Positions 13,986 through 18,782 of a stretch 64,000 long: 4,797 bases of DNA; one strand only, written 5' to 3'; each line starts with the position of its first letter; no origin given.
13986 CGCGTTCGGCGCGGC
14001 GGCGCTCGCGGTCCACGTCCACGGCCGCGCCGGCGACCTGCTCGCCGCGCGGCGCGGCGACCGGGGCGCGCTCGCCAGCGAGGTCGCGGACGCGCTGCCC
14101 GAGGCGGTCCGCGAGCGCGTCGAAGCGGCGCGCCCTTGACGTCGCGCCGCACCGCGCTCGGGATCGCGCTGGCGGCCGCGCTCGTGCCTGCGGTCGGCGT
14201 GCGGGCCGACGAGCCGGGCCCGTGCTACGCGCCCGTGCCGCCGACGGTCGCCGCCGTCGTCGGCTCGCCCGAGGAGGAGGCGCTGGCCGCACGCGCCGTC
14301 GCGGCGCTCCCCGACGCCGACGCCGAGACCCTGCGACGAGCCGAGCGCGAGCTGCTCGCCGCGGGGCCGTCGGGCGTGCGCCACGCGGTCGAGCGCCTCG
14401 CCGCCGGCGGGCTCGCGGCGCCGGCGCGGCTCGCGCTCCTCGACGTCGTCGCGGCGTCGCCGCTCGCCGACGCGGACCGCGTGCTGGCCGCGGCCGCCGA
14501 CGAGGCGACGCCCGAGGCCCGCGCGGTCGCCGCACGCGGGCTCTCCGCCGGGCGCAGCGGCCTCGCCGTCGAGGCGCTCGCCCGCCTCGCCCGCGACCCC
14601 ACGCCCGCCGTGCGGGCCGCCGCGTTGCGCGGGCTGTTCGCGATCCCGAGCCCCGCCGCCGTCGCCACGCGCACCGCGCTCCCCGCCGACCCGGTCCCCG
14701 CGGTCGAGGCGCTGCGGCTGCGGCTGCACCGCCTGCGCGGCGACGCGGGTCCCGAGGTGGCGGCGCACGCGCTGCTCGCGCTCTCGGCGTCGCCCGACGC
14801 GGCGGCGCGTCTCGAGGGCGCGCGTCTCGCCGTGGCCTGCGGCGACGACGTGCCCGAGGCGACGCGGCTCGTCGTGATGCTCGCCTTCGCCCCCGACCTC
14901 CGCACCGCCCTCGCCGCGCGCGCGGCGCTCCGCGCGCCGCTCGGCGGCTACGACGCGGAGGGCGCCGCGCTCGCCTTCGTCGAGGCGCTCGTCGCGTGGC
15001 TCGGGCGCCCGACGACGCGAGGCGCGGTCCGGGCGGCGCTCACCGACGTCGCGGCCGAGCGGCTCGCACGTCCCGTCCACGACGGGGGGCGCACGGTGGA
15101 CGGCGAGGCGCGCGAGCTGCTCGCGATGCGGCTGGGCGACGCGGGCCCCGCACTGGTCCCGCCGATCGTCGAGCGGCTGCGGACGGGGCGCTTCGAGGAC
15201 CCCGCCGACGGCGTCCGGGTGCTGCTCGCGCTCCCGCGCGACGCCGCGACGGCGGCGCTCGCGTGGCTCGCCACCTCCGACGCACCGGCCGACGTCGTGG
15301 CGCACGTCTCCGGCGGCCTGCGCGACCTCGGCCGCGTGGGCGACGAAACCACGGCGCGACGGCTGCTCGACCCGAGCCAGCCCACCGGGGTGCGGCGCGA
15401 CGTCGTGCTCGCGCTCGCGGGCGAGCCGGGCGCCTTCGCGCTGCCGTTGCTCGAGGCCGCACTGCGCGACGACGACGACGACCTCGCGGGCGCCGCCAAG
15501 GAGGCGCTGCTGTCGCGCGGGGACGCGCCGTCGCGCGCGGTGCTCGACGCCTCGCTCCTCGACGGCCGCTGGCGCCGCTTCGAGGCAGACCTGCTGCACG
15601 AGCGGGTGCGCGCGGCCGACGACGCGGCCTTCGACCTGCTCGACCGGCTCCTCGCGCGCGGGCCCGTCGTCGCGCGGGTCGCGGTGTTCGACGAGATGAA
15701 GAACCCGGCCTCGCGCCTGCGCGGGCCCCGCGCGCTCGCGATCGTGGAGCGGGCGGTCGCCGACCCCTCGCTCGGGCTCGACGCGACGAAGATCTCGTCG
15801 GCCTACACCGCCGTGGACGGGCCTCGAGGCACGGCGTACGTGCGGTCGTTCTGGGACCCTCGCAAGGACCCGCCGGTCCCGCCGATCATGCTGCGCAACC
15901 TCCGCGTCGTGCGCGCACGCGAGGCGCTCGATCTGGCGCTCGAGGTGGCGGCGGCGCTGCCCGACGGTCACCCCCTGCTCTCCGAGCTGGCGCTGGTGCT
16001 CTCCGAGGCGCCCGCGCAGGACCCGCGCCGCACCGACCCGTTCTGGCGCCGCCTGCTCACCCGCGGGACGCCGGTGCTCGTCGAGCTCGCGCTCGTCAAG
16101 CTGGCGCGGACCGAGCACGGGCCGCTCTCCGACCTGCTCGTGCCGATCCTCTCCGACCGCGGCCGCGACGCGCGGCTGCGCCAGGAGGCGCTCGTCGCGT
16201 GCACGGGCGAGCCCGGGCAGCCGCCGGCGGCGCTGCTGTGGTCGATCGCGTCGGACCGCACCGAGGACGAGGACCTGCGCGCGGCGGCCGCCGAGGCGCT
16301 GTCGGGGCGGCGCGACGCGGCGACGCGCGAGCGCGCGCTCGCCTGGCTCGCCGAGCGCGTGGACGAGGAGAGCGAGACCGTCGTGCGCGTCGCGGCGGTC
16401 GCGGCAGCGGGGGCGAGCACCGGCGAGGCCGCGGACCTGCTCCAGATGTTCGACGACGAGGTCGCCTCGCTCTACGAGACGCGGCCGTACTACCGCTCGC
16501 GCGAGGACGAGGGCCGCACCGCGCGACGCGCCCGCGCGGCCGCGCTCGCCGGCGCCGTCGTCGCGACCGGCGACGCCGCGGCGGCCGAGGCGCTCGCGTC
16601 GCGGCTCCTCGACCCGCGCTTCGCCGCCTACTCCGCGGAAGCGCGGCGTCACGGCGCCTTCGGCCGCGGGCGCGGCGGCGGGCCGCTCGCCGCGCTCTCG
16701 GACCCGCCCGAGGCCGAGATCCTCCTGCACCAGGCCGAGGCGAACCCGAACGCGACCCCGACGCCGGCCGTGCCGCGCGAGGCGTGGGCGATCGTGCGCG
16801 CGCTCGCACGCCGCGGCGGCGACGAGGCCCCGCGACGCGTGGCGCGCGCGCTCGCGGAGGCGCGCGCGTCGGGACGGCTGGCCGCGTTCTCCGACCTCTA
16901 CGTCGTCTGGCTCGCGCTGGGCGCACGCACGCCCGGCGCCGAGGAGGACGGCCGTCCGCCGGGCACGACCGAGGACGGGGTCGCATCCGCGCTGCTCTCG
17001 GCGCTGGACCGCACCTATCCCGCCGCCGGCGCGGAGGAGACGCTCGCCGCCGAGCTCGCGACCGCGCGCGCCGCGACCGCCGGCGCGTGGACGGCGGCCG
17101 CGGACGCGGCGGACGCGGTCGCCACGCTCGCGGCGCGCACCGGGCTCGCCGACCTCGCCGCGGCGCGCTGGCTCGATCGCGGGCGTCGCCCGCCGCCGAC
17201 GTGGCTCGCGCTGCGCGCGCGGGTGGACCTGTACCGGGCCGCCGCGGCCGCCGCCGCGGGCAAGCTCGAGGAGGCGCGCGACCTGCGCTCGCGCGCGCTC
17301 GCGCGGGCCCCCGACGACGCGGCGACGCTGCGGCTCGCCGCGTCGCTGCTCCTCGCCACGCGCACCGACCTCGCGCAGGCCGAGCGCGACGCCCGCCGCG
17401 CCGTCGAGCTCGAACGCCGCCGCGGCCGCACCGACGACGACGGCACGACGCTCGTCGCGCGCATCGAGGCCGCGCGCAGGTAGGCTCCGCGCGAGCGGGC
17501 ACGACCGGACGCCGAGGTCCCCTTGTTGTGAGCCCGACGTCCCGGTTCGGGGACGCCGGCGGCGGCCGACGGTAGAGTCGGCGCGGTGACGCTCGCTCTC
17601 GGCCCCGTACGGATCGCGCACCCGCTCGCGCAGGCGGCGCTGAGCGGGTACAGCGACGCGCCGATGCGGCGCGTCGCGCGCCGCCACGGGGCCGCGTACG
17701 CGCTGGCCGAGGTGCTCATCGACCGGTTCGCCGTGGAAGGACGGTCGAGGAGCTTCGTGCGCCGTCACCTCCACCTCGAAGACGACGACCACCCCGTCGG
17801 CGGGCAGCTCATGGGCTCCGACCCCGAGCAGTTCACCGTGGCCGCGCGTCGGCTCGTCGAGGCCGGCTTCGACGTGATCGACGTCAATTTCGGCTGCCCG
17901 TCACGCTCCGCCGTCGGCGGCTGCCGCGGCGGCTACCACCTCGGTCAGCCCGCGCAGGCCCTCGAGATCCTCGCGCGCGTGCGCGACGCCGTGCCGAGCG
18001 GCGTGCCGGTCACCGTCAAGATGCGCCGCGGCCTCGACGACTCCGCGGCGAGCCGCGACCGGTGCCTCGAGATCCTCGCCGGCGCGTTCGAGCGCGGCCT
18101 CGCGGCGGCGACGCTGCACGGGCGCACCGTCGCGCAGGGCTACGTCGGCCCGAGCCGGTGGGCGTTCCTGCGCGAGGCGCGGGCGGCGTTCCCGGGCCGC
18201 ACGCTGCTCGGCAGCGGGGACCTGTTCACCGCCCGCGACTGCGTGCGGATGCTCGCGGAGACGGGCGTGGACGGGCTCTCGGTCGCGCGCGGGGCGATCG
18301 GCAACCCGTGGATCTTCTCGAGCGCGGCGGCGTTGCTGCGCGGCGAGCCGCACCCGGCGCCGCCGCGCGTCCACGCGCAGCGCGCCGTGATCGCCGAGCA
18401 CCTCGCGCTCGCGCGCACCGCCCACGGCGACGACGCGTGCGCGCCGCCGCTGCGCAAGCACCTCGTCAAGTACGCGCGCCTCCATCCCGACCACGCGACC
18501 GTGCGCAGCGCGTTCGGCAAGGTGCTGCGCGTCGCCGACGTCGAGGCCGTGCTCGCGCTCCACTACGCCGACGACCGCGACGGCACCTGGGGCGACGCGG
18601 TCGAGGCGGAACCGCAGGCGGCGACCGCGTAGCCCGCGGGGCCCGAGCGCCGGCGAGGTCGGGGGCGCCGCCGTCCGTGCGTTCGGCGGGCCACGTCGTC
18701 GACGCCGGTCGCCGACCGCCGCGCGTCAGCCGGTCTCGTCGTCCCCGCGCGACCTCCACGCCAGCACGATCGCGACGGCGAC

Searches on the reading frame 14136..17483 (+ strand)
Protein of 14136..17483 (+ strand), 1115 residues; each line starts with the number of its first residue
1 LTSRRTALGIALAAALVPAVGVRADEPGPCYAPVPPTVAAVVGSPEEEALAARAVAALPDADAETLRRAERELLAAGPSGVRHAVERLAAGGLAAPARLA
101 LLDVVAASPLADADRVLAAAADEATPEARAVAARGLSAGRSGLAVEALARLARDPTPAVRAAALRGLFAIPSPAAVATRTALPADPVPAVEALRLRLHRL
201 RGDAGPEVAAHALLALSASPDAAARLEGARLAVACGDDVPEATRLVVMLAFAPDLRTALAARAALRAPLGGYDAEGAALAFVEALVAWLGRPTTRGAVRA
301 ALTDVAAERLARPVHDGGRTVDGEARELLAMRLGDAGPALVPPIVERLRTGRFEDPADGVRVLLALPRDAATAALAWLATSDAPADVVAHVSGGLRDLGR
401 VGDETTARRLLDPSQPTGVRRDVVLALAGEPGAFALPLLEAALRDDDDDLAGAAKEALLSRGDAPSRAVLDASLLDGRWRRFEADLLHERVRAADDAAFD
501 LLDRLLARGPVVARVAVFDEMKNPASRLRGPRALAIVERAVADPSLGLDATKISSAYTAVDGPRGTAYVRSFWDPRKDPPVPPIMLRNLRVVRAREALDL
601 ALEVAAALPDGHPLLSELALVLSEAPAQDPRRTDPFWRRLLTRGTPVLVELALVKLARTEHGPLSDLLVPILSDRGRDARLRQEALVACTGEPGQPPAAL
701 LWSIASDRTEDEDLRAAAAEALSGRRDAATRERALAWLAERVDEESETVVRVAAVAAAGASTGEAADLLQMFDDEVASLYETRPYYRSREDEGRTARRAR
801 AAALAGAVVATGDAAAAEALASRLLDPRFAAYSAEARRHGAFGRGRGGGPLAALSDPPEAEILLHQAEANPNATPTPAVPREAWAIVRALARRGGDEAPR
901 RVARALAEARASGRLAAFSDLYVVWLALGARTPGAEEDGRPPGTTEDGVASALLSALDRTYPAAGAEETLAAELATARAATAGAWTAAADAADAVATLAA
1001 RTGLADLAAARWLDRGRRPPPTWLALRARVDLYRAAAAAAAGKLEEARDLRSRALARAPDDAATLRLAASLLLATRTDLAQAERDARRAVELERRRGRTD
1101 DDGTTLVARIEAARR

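Call 48: search_protein_families(library=pfam, proteins=[window:14136-17483:+], max_evalue=0.001)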
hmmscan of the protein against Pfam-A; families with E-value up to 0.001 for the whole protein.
window:14136-17483:+ (1115 aa): 1 family
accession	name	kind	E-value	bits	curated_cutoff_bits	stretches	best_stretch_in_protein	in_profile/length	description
PF13646.12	HEAT_2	-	4e-06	27.5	27.7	2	116-177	4-65/88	HEAT repeats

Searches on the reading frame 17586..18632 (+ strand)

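Call 48: search_protein_families(library=pfam, proteins=[window:17586-18632:+], max_evalue=0.001)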
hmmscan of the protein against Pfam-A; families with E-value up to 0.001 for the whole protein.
window:17586-18632:+ (348 aa): 1 family
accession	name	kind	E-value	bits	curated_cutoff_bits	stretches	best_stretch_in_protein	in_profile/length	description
PF01207.24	Dus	-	1.2e-49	169.5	20.4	1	17-320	3-299/311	Dihydrouridine synthase (Dus)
